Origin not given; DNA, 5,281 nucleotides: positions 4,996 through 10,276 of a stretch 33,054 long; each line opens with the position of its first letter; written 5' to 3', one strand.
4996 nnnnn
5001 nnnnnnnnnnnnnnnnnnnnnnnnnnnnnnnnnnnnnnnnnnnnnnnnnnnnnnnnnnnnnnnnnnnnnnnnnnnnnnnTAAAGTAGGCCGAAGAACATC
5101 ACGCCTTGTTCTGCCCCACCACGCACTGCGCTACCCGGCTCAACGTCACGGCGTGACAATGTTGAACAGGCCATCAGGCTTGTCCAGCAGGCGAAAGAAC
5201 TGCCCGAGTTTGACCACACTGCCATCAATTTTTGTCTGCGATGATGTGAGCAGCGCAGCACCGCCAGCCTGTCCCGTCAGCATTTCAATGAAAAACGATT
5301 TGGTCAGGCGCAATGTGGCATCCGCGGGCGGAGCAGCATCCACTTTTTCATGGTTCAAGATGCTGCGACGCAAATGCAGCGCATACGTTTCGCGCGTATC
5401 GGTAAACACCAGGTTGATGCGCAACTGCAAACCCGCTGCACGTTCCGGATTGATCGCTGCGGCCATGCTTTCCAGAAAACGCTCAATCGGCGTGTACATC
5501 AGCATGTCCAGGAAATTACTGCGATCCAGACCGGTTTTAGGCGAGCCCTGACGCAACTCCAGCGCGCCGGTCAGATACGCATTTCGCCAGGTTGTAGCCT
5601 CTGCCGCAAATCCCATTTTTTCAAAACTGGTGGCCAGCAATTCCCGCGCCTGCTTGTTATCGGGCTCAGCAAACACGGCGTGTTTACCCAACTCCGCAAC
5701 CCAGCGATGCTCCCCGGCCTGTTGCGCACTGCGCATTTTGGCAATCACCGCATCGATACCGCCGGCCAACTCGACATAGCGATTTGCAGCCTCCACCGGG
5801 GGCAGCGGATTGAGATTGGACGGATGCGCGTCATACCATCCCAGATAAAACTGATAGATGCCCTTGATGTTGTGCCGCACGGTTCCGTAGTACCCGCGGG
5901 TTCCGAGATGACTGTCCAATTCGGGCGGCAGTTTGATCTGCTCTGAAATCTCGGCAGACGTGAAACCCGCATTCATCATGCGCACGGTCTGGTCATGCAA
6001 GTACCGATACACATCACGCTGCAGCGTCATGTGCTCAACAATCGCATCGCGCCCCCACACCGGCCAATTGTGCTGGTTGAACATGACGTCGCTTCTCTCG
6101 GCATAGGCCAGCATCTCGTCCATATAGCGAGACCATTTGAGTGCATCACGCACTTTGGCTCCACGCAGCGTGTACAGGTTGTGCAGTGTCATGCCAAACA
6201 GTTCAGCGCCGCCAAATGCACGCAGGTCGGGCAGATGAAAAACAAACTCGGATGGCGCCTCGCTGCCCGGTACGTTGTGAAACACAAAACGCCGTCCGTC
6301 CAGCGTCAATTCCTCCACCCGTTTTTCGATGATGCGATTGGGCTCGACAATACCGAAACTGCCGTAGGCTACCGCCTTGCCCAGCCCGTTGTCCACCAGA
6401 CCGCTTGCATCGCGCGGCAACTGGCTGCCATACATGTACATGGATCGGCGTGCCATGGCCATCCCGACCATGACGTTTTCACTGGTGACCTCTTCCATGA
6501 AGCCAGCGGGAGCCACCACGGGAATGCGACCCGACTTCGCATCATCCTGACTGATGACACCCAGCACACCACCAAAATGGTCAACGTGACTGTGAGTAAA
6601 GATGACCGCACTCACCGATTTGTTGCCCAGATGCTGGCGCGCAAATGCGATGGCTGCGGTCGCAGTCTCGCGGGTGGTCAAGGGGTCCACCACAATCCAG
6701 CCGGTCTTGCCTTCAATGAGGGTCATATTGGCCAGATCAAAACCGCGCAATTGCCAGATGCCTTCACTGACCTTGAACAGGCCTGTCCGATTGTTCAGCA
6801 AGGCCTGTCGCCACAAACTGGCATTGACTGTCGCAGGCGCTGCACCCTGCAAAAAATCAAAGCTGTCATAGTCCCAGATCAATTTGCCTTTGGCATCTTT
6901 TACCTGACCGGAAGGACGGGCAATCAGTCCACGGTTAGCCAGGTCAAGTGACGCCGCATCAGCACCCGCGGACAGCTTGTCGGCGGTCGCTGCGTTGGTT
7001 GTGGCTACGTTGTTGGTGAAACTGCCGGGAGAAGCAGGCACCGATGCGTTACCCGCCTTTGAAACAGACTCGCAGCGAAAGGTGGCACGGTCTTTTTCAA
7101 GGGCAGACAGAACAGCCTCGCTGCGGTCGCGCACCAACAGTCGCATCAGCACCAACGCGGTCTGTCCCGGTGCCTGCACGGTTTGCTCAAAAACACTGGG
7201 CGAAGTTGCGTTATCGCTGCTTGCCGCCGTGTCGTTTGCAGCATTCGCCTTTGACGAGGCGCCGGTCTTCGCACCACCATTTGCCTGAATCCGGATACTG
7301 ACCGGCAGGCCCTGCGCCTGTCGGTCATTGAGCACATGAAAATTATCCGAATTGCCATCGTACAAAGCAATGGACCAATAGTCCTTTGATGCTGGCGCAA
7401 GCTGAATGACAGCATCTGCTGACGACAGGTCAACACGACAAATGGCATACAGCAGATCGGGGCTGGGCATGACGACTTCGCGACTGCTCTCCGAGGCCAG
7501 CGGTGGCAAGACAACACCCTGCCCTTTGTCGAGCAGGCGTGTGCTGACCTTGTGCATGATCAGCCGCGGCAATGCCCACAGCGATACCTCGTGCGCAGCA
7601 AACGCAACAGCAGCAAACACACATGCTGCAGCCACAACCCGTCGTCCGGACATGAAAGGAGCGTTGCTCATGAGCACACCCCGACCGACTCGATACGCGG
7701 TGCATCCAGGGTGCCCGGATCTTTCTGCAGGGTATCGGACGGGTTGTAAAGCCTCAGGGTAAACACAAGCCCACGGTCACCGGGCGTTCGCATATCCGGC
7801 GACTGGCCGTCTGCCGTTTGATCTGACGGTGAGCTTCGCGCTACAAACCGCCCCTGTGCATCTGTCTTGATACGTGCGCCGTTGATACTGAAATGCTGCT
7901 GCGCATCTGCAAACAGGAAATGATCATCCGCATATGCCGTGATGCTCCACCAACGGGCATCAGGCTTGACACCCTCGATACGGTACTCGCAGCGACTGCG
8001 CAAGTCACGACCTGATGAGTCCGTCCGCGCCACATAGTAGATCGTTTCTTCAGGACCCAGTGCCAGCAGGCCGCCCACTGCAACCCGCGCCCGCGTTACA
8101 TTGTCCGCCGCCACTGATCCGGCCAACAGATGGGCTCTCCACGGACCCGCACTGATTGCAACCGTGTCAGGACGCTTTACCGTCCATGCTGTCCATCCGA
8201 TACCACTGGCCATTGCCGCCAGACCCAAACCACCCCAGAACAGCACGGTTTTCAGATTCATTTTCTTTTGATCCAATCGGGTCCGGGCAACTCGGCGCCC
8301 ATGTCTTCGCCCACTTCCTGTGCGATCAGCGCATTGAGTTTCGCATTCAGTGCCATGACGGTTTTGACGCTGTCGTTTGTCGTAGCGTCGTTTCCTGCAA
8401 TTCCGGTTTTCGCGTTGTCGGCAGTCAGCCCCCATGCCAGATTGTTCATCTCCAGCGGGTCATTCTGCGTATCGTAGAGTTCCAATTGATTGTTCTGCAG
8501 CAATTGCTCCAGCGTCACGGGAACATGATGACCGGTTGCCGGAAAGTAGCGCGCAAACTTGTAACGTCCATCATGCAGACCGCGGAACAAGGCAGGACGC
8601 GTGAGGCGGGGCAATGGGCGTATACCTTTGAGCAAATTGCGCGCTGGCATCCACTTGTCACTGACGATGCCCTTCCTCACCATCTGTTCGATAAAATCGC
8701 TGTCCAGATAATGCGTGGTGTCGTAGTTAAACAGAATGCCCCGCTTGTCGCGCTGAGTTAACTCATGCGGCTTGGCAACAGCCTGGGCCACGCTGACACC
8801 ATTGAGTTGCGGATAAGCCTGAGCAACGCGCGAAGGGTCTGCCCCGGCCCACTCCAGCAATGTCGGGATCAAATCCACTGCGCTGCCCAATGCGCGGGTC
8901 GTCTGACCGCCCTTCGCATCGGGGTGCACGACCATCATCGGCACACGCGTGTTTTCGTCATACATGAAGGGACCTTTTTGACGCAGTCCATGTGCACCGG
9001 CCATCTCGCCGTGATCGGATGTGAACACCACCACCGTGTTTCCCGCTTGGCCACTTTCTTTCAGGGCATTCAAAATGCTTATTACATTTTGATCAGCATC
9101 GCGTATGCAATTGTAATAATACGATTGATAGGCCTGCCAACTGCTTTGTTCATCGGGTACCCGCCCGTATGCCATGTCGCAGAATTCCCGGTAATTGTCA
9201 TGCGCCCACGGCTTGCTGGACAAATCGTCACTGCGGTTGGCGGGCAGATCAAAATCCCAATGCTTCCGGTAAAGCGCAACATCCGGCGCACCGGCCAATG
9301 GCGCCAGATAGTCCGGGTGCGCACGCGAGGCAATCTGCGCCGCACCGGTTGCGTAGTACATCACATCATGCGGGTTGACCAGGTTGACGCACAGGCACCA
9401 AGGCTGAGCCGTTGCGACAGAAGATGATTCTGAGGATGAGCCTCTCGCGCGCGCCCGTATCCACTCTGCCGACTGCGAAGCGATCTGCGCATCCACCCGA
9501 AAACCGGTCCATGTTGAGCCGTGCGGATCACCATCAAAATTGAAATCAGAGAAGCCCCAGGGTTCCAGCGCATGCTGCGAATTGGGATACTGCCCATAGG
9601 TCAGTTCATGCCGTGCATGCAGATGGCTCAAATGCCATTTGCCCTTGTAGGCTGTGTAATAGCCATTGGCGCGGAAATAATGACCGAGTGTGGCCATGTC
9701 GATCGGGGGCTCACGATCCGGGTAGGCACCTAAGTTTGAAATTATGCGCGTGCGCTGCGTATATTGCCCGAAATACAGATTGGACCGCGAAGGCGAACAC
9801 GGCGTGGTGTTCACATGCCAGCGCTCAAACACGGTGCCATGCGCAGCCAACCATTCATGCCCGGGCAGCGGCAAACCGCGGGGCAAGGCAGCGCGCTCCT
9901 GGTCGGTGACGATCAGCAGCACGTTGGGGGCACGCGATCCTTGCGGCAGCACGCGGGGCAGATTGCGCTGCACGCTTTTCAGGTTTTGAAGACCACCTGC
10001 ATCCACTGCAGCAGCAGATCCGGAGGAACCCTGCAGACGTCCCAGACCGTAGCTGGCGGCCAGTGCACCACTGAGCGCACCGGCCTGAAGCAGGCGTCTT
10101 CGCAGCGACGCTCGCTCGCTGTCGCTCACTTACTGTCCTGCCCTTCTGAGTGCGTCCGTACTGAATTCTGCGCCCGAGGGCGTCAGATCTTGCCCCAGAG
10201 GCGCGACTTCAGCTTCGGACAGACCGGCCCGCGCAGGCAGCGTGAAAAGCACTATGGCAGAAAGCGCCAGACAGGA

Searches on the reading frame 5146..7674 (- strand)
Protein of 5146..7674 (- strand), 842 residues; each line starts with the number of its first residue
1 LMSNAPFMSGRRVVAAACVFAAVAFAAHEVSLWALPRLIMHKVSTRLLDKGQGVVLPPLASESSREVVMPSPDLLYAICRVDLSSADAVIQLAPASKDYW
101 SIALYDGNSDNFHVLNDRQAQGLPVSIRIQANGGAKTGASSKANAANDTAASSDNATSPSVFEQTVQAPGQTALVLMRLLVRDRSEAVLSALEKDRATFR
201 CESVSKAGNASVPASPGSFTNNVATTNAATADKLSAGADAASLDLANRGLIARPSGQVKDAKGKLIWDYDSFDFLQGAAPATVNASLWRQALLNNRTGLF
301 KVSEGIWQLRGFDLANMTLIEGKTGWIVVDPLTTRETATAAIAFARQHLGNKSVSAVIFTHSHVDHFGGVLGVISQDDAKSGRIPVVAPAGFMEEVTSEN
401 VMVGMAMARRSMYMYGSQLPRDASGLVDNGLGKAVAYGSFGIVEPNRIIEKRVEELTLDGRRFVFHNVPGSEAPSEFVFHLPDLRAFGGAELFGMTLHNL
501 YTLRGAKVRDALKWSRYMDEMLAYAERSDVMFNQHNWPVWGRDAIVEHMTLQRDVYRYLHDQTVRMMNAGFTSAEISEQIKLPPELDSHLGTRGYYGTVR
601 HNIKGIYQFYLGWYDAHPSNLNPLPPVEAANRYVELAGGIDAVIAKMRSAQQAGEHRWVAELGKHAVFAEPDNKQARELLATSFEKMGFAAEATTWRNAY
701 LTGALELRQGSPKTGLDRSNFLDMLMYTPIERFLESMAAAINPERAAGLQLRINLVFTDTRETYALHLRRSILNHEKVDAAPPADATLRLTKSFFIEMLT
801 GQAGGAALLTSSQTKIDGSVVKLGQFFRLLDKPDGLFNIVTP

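Call 22: search_protein_families(library=pfam, proteins=[window:5146-7674:-], max_evalue=0.0001)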
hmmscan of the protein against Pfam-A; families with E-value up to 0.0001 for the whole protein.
window:5146-7674:- (842 aa): 5 families
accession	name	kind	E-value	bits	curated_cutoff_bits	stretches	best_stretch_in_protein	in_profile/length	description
PF14863.12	Alkyl_sulf_dimr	-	3.2e-56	190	26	1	572-710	1-139/139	Alkyl sulfatase dimerisation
PF14864.11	Alkyl_sulf_C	-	1e-29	103.7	27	1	723-842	6-125/125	Alkyl sulfatase C-terminal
PF00753.33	Lactamase_B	-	3.4e-18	66.7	22.7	1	311-483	2-141/196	Metallo-beta-lactamase superfamily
PF06863.17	DUF1254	-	2.6e-13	50.8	22.2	1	59-201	10-131/133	Protein of unknown function (DUF1254)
PF12706.13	Lactamase_B_2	-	1.3e-07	31.8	27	1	326-402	2-76/200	Beta-lactamase superfamily domain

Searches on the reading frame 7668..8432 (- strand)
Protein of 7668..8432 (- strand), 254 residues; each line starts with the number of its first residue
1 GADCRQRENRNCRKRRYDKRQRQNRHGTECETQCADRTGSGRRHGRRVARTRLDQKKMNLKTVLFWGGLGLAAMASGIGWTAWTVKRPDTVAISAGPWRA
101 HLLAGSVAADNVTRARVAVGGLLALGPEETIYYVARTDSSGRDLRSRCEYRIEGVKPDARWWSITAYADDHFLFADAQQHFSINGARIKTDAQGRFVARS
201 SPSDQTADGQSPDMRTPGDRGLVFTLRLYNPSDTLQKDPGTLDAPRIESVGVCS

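Call 22: search_protein_families(library=pfam, proteins=[window:7668-8432:-], max_evalue=0.0001)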
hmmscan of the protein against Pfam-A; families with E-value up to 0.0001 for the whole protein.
window:7668-8432:- (254 aa): 1 family
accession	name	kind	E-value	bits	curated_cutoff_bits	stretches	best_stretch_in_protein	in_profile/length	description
PF06742.16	DUF1214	-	4.1e-16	59.9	25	1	129-232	1-111/112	Protein of unknown function (DUF1214)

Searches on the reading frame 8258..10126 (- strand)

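Call 22: search_protein_families(library=pfam, proteins=[window:8258-10126:-], max_evalue=0.0001)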
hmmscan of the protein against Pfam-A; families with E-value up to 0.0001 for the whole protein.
window:8258-10126:- (622 aa): 3 families
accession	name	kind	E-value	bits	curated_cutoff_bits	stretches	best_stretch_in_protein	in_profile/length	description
PF00884.28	Sulfatase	-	1.2e-38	133.6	25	1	67-429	1-301/301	Sulfatase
PF16347.10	SGSH_C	-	1.1e-09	39.1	29.3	1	377-452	1-70/154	N-sulphoglucosamine sulphohydrolase, C-terminal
PF02995.22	DUF229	-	5.6e-05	22.5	25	1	332-399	301-364/496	Protein of unknown function (DUF229)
